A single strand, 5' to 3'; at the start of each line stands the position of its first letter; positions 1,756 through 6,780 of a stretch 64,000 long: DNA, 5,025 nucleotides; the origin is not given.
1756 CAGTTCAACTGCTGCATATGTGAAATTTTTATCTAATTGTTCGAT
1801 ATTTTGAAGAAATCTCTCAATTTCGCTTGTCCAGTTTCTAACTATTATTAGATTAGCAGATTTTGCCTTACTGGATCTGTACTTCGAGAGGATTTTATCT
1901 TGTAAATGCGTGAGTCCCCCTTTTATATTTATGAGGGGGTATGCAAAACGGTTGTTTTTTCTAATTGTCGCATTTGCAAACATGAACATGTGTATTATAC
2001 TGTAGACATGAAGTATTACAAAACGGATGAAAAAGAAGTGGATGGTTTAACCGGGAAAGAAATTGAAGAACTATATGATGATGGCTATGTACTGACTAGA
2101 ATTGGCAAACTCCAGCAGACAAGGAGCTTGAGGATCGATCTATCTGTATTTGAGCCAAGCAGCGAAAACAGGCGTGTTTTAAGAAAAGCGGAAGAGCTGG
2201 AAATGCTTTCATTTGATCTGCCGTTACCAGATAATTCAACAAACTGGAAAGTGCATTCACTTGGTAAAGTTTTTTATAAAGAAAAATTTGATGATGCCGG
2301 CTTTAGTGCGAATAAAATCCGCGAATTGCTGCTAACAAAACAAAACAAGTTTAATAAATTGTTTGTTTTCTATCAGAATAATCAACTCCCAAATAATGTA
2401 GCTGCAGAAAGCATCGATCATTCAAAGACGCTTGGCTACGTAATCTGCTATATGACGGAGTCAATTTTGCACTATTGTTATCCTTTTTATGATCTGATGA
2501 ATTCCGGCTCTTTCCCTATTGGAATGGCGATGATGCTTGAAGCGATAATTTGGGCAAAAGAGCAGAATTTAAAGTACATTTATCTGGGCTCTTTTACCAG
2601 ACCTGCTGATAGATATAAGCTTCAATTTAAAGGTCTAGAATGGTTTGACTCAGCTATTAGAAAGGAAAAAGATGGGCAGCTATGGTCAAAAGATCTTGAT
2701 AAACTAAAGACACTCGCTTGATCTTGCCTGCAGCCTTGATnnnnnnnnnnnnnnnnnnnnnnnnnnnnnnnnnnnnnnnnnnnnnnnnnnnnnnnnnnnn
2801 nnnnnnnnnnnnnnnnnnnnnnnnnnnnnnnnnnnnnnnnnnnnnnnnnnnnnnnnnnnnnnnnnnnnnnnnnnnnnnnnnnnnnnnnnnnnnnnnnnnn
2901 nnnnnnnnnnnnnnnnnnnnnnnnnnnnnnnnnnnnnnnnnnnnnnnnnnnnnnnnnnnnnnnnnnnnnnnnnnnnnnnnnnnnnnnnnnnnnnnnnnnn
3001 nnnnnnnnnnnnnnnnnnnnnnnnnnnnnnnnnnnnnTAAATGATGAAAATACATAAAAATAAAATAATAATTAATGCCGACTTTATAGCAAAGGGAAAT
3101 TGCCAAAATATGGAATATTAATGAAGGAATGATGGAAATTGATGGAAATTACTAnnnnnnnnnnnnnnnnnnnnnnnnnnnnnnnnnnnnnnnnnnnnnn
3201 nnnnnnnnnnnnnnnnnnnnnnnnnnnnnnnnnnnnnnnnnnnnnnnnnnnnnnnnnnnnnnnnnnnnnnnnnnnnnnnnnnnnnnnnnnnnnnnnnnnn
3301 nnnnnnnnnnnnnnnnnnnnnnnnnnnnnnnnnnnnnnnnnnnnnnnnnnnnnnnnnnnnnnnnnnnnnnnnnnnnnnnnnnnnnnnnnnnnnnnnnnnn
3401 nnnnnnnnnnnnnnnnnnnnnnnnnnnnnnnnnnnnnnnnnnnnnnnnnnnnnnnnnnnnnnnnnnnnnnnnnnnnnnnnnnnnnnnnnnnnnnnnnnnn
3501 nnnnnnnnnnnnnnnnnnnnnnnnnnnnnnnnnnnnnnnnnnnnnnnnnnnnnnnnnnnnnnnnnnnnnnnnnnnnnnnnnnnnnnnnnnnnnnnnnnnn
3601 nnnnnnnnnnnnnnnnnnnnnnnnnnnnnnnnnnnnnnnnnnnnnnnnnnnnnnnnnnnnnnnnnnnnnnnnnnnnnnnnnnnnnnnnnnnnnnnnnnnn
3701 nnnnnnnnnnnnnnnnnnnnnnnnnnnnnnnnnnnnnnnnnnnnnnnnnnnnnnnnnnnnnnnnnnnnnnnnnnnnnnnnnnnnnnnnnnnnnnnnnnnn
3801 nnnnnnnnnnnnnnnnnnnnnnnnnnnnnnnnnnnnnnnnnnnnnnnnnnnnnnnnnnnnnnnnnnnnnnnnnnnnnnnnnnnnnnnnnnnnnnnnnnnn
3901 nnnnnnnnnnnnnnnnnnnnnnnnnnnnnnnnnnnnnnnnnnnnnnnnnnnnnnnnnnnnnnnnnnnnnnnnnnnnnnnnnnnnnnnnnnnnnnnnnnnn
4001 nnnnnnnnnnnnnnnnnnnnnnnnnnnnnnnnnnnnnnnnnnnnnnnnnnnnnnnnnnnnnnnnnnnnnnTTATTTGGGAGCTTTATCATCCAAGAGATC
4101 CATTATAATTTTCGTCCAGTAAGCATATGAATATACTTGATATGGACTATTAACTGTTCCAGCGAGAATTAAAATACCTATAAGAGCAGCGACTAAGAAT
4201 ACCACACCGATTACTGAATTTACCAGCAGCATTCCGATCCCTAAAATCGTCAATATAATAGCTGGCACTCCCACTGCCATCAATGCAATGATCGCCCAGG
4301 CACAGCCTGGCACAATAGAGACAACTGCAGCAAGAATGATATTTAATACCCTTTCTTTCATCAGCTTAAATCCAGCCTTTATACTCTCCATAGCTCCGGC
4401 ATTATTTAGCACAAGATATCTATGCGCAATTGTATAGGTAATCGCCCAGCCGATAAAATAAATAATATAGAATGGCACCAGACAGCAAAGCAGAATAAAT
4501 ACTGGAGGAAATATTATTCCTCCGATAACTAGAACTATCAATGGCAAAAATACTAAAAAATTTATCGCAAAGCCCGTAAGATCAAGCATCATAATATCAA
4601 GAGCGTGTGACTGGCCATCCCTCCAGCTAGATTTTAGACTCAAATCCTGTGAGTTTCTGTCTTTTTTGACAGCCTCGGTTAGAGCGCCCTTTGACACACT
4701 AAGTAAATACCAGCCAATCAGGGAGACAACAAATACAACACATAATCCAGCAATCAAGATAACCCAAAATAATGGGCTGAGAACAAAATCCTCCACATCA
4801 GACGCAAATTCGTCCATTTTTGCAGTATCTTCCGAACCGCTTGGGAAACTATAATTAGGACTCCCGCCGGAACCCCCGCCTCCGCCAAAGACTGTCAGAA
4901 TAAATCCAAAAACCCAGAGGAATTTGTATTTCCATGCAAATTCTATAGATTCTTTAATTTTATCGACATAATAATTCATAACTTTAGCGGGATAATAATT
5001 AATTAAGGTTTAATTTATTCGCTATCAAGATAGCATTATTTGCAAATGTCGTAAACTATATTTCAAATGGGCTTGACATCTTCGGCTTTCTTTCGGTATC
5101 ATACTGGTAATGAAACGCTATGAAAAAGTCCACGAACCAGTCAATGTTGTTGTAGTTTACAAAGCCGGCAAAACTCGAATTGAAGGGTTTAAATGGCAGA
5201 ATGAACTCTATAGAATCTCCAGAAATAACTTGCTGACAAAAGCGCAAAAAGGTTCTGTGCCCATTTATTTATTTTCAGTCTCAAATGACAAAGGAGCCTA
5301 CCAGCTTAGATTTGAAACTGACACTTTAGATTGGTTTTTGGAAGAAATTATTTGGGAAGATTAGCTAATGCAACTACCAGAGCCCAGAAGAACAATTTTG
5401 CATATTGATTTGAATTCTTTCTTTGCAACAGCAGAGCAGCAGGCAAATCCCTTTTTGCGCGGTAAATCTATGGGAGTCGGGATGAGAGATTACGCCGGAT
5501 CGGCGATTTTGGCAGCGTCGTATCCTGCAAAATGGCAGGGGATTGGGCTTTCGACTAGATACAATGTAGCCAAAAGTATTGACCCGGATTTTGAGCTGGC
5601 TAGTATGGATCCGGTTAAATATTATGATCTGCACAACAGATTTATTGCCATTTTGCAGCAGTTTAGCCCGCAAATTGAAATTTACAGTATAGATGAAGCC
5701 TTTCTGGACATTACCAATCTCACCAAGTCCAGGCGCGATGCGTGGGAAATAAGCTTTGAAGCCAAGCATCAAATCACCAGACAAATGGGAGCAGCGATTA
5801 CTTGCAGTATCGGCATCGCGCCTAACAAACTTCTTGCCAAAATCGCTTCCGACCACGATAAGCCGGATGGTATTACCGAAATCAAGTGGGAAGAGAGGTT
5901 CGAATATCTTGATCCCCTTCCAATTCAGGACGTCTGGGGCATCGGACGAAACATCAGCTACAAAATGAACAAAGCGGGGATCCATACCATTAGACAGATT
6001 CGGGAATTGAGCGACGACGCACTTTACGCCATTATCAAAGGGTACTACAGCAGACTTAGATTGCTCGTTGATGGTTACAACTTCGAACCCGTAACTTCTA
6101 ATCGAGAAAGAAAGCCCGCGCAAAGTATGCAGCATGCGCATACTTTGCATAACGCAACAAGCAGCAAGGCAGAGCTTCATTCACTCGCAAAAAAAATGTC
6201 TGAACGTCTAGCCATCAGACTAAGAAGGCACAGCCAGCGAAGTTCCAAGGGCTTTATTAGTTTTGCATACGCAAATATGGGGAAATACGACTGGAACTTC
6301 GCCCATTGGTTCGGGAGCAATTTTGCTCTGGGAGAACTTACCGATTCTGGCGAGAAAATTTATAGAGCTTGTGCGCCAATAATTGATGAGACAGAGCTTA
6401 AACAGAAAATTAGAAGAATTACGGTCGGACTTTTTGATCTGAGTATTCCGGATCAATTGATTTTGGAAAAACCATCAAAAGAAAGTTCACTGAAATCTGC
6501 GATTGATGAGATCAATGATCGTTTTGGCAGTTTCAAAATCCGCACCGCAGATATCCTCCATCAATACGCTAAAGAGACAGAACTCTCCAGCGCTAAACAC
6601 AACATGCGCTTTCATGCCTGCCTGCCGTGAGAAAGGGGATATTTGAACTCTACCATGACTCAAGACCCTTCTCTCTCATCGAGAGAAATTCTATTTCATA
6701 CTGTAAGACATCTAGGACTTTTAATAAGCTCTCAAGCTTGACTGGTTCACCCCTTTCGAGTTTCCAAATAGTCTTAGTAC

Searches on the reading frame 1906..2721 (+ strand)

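Call 42: search_protein_families(library=pfam, proteins=[window:1906-2721:+], max_evalue=0.0001)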
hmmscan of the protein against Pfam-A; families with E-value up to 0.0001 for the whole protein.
window:1906-2721:+ (271 aa): 1 family
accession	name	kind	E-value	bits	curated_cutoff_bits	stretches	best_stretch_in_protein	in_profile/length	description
PF04377.21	ATE_C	-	4.9e-06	27.6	25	1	159-246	32-120/122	Arginine-tRNA-protein transferase, C terminus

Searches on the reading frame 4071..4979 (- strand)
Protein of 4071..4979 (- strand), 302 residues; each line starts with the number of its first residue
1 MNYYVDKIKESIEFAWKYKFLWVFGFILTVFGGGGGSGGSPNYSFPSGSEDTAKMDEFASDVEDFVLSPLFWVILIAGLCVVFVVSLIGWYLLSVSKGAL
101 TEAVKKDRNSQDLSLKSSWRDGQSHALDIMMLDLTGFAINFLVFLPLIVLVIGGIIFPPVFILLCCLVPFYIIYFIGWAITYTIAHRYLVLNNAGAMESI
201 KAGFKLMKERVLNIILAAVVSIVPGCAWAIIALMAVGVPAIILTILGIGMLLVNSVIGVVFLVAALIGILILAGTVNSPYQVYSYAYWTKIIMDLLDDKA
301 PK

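Call 42: search_protein_families(library=pfam, proteins=[window:4071-4979:-], max_evalue=0.0001)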
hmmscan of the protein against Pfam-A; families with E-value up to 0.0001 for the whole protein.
window:4071-4979:- (302 aa): 1 family
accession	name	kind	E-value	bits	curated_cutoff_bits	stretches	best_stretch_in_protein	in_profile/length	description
PF24400.1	DUF7544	-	1.5e-10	41.2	27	1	27-287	31-287/302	Family of unknown function (DUF7544)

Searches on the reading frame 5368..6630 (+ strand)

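Call 42: search_protein_families(library=pfam, proteins=[window:5368-6630:+], max_evalue=0.0001)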
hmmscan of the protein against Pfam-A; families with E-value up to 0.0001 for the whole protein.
window:5368-6630:+ (420 aa): 3 families
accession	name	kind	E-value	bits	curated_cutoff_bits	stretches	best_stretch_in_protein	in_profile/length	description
PF00817.25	IMS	-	4.3e-34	118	23.2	1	13-162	1-148/148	impB/mucB/samB family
PF11799.13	IMS_C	-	4.7e-09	37.1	20.7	1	252-361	2-101/109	impB/mucB/samB family C-terminal domain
PF11798.14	IMS_HHH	-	1.2e-05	25.6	24.4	1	177-205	4-32/32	IMS family HHH motif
